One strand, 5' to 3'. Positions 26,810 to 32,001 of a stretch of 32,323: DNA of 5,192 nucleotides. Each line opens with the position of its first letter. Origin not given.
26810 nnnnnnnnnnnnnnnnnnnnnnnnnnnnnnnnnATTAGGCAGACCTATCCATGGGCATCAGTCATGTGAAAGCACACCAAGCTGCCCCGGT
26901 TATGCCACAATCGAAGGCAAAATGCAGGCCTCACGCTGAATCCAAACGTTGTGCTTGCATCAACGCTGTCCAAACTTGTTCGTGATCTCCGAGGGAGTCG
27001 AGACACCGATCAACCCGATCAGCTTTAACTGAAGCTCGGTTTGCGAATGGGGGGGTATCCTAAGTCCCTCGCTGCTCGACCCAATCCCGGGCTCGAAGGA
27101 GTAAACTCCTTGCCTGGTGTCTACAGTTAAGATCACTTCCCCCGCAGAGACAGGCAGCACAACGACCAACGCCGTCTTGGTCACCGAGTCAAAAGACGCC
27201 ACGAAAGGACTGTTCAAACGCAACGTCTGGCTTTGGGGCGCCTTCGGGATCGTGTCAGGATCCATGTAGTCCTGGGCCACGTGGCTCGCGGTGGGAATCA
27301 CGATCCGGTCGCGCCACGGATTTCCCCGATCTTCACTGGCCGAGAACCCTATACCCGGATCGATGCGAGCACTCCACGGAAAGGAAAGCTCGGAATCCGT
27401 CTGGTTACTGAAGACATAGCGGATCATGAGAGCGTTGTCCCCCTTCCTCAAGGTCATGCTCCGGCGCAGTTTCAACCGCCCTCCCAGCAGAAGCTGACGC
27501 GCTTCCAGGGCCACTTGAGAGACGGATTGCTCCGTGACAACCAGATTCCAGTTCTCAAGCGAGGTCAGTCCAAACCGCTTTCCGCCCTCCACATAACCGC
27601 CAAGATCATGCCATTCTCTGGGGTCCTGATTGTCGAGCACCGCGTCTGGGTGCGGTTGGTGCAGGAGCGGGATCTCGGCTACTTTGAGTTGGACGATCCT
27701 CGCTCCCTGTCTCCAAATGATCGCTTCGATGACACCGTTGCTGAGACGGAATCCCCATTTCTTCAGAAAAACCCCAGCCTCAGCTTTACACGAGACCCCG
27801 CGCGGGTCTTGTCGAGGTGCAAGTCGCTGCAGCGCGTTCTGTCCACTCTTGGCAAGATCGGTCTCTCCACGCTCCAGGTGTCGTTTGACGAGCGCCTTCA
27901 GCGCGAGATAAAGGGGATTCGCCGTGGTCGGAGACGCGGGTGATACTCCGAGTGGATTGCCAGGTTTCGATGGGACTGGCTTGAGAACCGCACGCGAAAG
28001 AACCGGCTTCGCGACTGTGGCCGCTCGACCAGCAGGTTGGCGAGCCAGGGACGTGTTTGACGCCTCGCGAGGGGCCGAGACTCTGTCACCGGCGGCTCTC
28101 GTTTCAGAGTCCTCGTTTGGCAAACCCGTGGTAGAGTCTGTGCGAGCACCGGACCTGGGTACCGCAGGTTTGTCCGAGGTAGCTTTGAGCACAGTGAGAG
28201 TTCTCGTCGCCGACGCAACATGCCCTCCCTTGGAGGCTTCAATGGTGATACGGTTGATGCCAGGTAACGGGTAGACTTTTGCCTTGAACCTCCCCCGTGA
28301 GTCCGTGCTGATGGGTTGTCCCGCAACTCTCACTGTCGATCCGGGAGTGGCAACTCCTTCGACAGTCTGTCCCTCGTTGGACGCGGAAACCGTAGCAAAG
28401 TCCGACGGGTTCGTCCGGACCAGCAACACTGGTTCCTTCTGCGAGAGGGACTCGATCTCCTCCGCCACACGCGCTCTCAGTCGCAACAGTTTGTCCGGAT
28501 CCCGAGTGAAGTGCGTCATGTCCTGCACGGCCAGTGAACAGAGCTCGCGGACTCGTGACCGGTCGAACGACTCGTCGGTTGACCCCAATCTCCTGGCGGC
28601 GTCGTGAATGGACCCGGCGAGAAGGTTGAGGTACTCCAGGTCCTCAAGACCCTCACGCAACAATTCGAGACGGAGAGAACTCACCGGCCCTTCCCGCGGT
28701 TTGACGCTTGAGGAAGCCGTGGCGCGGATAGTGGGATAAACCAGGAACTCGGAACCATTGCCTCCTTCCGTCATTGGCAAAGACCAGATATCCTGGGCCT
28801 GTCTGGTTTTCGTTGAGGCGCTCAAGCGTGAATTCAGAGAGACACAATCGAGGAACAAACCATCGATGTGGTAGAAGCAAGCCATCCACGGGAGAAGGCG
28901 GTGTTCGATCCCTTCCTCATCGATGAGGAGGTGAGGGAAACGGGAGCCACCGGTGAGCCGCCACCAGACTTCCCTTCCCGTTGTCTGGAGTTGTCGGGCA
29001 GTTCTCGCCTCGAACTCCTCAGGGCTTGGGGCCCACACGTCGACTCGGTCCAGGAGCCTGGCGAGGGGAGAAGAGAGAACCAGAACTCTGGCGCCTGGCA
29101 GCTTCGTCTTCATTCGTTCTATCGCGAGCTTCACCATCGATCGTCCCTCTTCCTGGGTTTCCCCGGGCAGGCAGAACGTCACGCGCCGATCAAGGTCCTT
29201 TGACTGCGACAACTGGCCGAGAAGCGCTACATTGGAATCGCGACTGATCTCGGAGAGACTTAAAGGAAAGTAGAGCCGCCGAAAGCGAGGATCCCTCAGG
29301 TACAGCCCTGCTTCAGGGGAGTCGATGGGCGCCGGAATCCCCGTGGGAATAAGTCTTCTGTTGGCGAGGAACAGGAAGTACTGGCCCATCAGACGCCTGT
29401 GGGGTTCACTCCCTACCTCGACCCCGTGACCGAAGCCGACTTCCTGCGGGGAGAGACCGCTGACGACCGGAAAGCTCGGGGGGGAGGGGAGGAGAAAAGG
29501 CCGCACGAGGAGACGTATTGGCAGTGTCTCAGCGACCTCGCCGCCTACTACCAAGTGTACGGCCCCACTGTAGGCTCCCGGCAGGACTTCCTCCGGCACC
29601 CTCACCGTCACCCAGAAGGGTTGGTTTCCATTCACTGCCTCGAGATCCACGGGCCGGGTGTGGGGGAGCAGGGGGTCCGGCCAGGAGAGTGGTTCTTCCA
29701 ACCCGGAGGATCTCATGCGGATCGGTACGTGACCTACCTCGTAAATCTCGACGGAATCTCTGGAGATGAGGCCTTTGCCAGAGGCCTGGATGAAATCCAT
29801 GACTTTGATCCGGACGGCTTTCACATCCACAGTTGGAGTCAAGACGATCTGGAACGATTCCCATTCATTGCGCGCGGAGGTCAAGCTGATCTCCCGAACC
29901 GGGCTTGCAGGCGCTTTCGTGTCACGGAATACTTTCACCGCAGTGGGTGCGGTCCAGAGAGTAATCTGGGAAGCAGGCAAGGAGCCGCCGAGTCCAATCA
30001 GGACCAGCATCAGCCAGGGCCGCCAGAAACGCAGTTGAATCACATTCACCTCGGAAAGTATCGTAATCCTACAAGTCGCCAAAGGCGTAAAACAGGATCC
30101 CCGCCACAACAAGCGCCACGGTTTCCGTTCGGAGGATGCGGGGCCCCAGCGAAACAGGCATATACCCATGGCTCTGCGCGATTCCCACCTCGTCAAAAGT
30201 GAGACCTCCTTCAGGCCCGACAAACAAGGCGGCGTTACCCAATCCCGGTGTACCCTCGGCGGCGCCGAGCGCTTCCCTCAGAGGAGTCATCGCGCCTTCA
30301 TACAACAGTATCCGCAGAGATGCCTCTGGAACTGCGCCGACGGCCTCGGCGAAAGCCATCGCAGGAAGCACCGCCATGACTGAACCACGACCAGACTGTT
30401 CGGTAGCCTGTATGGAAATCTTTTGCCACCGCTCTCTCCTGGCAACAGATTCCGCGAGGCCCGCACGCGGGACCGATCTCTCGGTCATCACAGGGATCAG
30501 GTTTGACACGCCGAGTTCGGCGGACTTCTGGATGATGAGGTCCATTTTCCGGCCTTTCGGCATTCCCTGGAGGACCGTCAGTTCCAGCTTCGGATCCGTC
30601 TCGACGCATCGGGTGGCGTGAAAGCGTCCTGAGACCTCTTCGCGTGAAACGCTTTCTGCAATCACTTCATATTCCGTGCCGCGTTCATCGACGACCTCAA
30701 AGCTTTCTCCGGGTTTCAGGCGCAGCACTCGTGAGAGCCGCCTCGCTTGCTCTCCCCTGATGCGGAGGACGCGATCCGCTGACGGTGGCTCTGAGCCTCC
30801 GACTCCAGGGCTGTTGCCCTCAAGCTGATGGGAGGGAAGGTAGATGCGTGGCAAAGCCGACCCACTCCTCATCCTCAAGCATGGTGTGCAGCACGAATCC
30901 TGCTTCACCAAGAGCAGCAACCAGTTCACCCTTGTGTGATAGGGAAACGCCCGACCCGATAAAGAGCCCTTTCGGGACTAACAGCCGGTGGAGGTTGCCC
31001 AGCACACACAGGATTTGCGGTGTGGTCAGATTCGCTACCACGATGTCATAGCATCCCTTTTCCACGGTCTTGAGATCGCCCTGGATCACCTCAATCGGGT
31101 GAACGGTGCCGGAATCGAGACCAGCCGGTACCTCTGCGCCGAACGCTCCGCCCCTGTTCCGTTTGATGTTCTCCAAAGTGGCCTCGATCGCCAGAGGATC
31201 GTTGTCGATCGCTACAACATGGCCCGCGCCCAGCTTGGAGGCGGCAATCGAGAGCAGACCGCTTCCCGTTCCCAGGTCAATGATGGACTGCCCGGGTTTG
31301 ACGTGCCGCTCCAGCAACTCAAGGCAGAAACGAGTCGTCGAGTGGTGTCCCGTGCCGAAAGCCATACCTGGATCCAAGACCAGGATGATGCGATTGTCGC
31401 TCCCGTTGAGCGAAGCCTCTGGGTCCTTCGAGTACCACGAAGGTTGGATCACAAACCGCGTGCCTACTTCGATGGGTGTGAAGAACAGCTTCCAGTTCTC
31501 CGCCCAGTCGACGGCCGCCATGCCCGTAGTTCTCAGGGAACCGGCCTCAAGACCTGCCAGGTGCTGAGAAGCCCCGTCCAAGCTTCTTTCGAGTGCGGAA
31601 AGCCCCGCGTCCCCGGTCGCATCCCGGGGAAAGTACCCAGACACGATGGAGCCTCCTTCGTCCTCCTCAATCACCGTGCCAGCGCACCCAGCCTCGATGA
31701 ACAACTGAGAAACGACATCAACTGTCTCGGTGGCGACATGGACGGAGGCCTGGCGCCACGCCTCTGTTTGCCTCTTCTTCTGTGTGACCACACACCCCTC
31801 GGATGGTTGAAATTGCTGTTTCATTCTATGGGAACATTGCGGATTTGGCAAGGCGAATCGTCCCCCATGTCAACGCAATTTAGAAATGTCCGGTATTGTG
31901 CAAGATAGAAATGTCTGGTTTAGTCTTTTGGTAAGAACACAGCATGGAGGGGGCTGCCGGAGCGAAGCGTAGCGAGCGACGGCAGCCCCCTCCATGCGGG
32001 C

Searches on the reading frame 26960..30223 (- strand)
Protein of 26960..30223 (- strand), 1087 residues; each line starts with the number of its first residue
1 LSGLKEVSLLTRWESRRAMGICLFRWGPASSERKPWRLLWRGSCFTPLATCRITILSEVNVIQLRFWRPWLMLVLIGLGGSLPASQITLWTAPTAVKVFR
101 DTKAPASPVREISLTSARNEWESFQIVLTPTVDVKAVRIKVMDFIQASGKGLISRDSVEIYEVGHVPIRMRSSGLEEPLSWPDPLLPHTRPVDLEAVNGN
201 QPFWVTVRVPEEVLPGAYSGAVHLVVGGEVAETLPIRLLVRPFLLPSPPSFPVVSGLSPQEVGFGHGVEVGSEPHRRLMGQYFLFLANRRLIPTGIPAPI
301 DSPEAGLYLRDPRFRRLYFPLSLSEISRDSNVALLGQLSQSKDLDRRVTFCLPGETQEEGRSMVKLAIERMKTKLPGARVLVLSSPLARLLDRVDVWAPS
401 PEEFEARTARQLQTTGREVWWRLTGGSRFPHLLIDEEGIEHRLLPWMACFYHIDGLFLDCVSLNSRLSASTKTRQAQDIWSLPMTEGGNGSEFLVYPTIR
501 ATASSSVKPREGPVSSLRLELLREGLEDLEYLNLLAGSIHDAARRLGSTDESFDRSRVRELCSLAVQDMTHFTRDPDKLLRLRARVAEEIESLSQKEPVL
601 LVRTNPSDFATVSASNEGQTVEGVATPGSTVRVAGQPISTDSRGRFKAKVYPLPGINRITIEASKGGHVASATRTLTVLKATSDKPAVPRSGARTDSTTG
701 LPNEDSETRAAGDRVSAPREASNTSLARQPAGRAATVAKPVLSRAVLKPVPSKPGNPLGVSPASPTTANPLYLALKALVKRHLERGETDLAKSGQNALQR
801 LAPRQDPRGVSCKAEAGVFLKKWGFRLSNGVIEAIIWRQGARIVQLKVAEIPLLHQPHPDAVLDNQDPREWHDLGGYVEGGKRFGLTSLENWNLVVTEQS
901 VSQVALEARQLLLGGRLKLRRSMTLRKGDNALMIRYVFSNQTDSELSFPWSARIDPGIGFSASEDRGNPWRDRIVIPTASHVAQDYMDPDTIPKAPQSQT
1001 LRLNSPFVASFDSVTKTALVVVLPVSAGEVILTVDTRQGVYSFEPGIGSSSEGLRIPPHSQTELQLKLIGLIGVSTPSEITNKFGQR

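Call 10: search_protein_families(library=pfam, proteins=[window:26960-30223:-], max_evalue=0.001)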
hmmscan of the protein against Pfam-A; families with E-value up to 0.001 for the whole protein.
window:26960-30223:- (1087 aa): 3 families
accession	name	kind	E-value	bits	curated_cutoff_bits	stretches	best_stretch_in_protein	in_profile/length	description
PF22680.2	Glyco_hydro_123_N_2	-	4.1e-07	30.4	27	1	107-224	18-140/142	Glycoside hydrolase 123 N-terminal domain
PF09136.16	Glucodextran_B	-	6.8e-05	23.2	27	1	602-677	4-80/83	Glucodextranase, domain B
PF13320.12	GH123_cat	-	0.00031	20.7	23.1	1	398-535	205-324/324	Glycoside hydrolase 123, catalytic domain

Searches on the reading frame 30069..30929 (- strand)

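Call 10: search_protein_families(library=pfam, proteins=[window:30069-30929:-], max_evalue=0.001)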
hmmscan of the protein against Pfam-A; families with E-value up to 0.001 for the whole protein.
window:30069-30929:- (286 aa): 2 families
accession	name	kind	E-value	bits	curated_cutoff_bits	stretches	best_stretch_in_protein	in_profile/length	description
PF04452.19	Methyltrans_RNA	-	5.8e-44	150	23.9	1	114-279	4-164/165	RNA methyltransferase domain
PF20260.4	PUA_4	-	1.4e-05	25.5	23.9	1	65-99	9-43/48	RNA methyltransferase PUA domain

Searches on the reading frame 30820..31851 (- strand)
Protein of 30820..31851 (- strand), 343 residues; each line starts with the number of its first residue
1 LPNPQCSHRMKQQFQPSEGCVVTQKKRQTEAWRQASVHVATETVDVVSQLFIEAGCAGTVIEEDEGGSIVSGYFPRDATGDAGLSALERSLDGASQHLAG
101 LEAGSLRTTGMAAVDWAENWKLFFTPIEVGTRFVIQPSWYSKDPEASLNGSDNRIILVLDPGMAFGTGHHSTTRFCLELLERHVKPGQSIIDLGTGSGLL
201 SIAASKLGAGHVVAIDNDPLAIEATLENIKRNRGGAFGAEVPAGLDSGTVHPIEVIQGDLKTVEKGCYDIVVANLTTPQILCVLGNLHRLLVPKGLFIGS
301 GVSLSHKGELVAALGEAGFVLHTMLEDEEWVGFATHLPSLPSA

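Call 10: search_protein_families(library=pfam, proteins=[window:30820-31851:-], max_evalue=0.001)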
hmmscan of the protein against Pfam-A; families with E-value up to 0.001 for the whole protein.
window:30820-31851:- (343 aa): 8 families
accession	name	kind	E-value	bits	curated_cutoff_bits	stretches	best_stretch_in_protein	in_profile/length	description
PF06325.19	PrmA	-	1.4e-64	218.9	22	1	32-333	2-291/296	Ribosomal protein L11 methyltransferase (PrmA)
PF13847.12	Methyltransf_31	-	9.8e-09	35.5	27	1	186-232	3-51/145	Methyltransferase domain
PF13649.12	Methyltransf_25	-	3.9e-07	31.1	27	1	190-295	1-97/97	Methyltransferase domain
PF05175.20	MTS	-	7.2e-07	29.4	23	1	170-235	17-81/170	Methyltransferase small domain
PF02475.24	TRM5-TYW2_MTfase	-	1.6e-05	25.4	28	1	181-233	31-84/164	TRM5/TYW2 methyltransferase domain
PF08241.18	Methyltransf_11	-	2.5e-05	25.3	21.2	1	192-298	2-94/95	Methyltransferase domain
PF13489.12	Methyltransf_23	-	0.00013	22.1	27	1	174-300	7-117/164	Methyltransferase domain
PF08242.18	Methyltransf_12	-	0.00037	21.6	30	0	191-297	1-98/98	Methyltransferase domain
